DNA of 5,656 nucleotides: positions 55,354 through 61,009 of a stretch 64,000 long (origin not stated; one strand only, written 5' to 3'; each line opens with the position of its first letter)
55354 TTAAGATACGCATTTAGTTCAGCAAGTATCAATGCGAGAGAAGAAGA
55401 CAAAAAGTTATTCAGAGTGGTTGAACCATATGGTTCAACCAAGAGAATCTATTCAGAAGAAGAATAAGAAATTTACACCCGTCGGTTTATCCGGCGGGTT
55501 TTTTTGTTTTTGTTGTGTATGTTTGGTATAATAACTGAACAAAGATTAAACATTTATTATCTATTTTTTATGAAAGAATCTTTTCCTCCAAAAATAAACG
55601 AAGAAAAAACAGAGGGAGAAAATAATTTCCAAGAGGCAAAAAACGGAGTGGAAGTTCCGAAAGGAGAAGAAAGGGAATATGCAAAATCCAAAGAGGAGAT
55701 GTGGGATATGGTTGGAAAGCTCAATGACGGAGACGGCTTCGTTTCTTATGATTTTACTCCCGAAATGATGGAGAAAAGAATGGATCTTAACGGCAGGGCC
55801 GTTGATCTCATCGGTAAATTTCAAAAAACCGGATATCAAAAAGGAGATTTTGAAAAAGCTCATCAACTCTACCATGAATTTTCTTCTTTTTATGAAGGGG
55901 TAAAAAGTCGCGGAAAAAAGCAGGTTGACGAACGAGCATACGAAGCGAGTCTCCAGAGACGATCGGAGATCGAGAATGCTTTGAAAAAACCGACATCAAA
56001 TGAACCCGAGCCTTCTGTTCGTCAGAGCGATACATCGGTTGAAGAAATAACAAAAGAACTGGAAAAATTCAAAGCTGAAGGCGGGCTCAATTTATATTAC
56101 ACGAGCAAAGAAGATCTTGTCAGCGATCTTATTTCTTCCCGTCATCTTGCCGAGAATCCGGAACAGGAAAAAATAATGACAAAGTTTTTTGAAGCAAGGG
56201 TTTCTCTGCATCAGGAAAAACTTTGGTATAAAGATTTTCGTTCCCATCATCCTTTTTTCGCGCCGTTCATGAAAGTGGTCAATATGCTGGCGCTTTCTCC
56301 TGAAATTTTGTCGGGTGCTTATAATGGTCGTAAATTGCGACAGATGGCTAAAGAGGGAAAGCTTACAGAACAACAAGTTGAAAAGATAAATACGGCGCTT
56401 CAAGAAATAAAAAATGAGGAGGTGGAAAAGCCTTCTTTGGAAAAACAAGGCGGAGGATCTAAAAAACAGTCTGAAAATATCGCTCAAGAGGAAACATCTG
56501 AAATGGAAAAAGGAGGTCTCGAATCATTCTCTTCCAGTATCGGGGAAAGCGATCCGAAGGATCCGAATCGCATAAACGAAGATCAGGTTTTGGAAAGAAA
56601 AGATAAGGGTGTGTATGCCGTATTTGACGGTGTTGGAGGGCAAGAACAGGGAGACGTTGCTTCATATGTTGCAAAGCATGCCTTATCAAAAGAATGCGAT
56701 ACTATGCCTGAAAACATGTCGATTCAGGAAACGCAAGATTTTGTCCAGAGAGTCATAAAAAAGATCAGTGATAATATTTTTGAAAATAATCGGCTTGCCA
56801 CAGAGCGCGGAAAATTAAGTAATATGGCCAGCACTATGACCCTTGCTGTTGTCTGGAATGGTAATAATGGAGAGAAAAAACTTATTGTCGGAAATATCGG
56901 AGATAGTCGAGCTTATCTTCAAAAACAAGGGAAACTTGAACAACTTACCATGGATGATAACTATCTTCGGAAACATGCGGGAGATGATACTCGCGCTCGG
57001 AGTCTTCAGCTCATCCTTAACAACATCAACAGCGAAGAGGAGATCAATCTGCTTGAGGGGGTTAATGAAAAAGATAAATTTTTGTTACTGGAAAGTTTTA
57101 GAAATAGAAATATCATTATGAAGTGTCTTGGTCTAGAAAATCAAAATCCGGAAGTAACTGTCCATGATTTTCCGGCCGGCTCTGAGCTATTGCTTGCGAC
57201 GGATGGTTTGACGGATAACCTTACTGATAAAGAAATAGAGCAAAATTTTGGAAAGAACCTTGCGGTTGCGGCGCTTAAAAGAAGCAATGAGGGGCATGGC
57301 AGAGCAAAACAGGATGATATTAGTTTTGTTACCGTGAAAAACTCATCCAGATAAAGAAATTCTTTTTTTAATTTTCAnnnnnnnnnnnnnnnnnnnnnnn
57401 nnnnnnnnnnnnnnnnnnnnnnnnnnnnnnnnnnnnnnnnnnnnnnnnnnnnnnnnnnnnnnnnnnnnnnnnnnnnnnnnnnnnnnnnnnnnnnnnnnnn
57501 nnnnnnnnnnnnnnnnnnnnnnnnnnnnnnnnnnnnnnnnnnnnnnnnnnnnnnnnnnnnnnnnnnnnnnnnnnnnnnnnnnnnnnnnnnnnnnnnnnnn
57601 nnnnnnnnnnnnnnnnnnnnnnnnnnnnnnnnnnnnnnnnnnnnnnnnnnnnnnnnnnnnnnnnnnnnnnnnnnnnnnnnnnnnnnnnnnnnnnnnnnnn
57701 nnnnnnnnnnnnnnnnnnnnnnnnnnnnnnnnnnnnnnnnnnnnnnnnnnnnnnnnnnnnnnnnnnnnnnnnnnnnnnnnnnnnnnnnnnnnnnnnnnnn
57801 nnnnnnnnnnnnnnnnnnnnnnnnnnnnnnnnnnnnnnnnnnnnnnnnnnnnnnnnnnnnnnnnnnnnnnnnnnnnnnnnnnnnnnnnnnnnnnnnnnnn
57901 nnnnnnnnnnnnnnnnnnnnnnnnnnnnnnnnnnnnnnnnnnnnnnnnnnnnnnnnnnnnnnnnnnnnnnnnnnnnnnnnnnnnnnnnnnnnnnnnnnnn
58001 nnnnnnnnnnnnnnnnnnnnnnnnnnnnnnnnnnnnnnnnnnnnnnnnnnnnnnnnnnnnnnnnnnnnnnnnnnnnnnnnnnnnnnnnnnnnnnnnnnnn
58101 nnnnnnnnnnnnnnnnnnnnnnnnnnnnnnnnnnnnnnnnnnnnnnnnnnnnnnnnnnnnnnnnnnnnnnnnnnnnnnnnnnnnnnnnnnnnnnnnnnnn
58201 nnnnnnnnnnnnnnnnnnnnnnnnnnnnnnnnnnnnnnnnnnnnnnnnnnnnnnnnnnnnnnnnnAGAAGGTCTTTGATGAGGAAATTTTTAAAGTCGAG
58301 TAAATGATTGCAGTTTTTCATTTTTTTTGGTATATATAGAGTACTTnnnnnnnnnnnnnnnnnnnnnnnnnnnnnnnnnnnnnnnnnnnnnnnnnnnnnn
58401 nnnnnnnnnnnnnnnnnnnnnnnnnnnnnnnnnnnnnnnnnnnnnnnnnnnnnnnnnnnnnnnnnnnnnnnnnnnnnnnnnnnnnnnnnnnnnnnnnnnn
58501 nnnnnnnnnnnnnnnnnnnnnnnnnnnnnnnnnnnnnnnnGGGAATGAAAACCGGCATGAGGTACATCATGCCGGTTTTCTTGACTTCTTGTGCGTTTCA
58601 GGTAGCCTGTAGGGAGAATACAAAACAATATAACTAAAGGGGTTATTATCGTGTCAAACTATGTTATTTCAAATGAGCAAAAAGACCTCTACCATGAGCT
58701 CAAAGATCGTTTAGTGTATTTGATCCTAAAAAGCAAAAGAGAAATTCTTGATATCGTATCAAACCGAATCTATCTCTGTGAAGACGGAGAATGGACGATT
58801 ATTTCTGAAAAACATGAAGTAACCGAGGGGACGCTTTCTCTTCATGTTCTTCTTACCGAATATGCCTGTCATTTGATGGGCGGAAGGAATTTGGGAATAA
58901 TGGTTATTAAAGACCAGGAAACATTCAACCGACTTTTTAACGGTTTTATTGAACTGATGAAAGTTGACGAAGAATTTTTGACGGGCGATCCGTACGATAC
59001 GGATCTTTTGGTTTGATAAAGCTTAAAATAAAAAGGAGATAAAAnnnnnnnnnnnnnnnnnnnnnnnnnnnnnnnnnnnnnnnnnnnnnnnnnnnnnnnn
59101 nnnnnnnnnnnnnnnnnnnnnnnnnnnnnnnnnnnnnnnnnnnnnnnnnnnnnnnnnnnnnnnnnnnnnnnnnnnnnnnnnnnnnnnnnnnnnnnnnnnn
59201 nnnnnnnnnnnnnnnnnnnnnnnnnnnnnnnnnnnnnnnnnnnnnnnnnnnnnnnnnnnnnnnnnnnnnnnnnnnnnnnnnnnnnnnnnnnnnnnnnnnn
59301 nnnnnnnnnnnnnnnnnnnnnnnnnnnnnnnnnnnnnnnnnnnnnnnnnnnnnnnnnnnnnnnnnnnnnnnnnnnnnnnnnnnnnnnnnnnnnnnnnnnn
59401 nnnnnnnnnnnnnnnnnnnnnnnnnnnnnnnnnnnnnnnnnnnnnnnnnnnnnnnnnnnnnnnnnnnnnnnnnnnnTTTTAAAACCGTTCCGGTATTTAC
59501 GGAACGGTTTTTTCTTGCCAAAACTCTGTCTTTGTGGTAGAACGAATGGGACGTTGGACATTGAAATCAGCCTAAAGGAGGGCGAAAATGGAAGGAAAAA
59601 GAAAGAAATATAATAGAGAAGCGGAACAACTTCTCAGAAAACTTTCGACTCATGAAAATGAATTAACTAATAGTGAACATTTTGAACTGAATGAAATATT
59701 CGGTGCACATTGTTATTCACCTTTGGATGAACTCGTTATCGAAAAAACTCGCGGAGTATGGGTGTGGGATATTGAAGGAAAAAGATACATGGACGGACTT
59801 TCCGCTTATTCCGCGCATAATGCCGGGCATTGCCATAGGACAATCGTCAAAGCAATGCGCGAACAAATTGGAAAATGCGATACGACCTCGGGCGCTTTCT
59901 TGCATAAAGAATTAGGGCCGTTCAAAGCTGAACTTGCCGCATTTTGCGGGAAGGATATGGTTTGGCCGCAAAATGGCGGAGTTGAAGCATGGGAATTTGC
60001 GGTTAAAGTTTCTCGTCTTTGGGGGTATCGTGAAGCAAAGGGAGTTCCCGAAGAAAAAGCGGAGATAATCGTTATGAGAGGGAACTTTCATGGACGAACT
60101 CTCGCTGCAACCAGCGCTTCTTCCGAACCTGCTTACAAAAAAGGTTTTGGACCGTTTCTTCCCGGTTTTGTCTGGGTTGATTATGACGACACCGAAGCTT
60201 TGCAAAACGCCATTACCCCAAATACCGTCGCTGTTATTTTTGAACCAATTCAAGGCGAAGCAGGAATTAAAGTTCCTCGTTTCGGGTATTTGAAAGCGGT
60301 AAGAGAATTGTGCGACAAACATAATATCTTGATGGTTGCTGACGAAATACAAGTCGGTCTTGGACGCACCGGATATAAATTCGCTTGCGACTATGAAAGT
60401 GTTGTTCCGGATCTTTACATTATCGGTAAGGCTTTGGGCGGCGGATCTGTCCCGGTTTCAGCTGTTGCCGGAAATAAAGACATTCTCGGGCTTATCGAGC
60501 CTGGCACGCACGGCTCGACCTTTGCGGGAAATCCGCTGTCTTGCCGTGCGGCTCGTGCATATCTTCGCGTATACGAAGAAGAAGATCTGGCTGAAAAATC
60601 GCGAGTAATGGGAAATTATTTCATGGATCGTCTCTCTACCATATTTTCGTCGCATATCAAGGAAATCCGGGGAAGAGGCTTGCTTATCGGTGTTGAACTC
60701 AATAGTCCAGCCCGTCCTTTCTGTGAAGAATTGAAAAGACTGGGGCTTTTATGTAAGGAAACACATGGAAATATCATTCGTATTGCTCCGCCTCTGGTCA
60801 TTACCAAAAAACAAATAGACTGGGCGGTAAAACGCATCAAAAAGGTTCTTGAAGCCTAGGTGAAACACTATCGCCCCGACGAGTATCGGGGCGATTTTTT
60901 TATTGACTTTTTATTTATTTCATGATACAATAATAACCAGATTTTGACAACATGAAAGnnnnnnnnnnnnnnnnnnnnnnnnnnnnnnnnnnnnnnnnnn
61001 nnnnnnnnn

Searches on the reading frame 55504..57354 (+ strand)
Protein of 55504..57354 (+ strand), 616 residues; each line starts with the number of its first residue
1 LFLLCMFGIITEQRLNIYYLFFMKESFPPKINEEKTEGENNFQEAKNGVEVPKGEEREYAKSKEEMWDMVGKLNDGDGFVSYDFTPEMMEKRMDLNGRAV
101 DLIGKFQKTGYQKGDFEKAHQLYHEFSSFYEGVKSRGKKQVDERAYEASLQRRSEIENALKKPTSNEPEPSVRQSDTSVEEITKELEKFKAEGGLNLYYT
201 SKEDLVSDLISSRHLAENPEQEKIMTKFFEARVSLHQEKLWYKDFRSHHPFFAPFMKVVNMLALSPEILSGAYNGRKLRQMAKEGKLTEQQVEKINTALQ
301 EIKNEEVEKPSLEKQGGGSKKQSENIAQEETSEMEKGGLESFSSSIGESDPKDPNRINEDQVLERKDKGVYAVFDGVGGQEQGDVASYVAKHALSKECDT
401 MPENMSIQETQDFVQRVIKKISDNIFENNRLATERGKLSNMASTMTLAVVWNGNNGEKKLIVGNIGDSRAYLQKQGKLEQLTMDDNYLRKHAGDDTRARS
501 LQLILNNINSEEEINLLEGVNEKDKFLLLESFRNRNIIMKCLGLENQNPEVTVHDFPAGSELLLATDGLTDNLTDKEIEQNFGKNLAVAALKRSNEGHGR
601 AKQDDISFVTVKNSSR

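Call 29: search_protein_families(library=pfam, proteins=[window:55504-57354:+], max_evalue=0.00001)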
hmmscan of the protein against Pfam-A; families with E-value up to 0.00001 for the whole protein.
window:55504-57354:+ (616 aa): 2 families
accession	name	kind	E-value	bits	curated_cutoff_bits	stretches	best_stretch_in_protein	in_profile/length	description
PF13672.11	PP2C_2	-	5e-13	49.5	24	1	358-580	12-185/209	Protein phosphatase 2C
PF00481.26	PP2C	-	1e-11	45.5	20.3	1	363-484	29-139/255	Protein phosphatase 2C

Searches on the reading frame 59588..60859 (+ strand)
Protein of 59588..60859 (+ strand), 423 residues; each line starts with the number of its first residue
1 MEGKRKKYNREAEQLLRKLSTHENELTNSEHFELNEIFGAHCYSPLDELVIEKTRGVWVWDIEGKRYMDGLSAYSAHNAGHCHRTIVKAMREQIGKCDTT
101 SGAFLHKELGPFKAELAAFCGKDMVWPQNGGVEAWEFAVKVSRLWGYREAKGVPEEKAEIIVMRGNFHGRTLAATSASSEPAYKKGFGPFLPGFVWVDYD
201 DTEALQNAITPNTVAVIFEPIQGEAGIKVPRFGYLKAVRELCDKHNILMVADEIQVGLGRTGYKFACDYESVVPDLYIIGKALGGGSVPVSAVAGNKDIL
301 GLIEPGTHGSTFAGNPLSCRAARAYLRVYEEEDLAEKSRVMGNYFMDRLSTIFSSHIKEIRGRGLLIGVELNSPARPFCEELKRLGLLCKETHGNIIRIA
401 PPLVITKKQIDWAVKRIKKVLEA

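Call 29: search_protein_families(library=pfam, proteins=[window:59588-60859:+], max_evalue=0.00001)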
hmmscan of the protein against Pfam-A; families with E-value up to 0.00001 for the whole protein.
window:59588-60859:+ (423 aa): 1 family
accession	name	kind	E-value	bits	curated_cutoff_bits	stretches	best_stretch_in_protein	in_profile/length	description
PF00202.27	Aminotran_3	-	3.2e-113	378.9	30.5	1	49-421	11-403/403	Aminotransferase class-III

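Call 75: find_encoding_contigs(protein=window:59588-60859:+, flank=10000, max_places=1)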
Protein window:59588-60859:+ (423 aa): 5 contigs read that carry it; 1 place shown.
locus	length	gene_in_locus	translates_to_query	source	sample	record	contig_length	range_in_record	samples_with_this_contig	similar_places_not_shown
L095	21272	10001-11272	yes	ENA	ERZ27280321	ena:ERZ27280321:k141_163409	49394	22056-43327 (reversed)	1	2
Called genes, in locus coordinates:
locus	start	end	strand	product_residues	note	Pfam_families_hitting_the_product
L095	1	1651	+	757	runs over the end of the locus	PF04932:Wzy_C, PF21033:RMD1-3 (faint), PF13424:TPR_12 (faint), PF00515:TPR_1 (faint), PF07719:TPR_2 (faint), PF13428:TPR_14 (faint), PF14559:TPR_19 (weak)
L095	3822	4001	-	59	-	-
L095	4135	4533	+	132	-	-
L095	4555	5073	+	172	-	-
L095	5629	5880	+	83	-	-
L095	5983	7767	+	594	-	PF00481:PP2C, PF13672:PP2C_2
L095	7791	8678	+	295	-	-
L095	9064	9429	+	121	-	-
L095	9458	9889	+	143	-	PF13857:Ank_5 (faint), PF00023:Ank (faint), PF13606:Ank_3 (faint), PF13637:Ank_4 (faint), PF12796:Ank_2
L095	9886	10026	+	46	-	-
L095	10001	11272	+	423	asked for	PF00202:Aminotran_3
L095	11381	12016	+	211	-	-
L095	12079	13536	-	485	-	PF03116:NQR2_RnfD_RnfE (weak), PF00970:FAD_binding_6 (weak), PF00175:NAD_binding_1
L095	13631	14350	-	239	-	PF02424:ApbE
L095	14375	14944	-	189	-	PF04205:FMN_bind (weak)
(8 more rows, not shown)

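Call 77: search_protein_families(library=ncbifam, proteins=[window:59588-60859:+], max_evalue=1e-10)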
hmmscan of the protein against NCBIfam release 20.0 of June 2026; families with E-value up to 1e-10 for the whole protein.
window:59588-60859:+ (423 aa): 69 families (the best 25 are shown)
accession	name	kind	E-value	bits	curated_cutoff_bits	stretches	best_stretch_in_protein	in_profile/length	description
NF003145.0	PRK04073.1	equivalog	4.1e-163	542.5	656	1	31-422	7-396/396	ornithine--oxo-acid transaminase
TIGR01885.1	Orn_aminotrans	equivalog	8e-136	452.9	378.4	1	30-421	3-401/402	ornithine--oxo-acid transaminase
TIGR00707.1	argD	subfamily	1.5e-107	359.7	410.05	1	43-422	6-381/381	acetylornithine/succinylornithine family transaminase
NF002325.0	PRK01278.1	subfamily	8.8e-97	324.2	372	1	48-422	14-387/395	acetylornithine transaminase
NF002874.0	PRK03244.1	equivalog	2e-96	323.3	457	1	48-422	26-393/399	acetylornithine transaminase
NF002797.0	PRK02936.1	equivalog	3.1e-87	292.8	496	1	49-422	13-378/385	acetylornithine transaminase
NF003468.0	PRK05093.1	subfamily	6.7e-82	275.3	522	1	42-422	19-400/405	acetylornithine/succinyldiaminopimelate transaminase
NF005993.0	PRK08117.1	subfamily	1.6e-80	270.8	574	2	205-421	199-427/433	aspartate aminotransferase family protein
NF004426.0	PRK05769.1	equivalog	1.9e-77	260.9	552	2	198-422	206-438/441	acetyl ornithine aminotransferase family protein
NF042418.1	LysJ_Th_th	equivalog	5e-77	259.4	700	1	47-421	18-385/386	[LysW]-aminoadipate semialdehyde transaminase LysJ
TIGR03246.1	arg_catab_astC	subfamily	6.5e-77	259.1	609.95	1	42-421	13-393/397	acetylornithine/succinylornithine family transaminase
NF008570.0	PRK11522.1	equivalog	5.4e-76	256.1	612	1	58-422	80-455/464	putrescine aminotransferase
NF003087.0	PRK04013.1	equivalog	6.9e-75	252.5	528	1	49-421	8-358/364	acetylornithine/acetyl-lysine aminotransferase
NF009047.0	PRK12381.1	subfamily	1.3e-73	248.1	630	1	41-421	16-397/406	bifunctional succinylornithine transaminase/acetylornithine transaminase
NF002985.0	PRK03715.1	equivalog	2.2e-73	247.2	568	1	48-422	19-392/395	acetylornithine transaminase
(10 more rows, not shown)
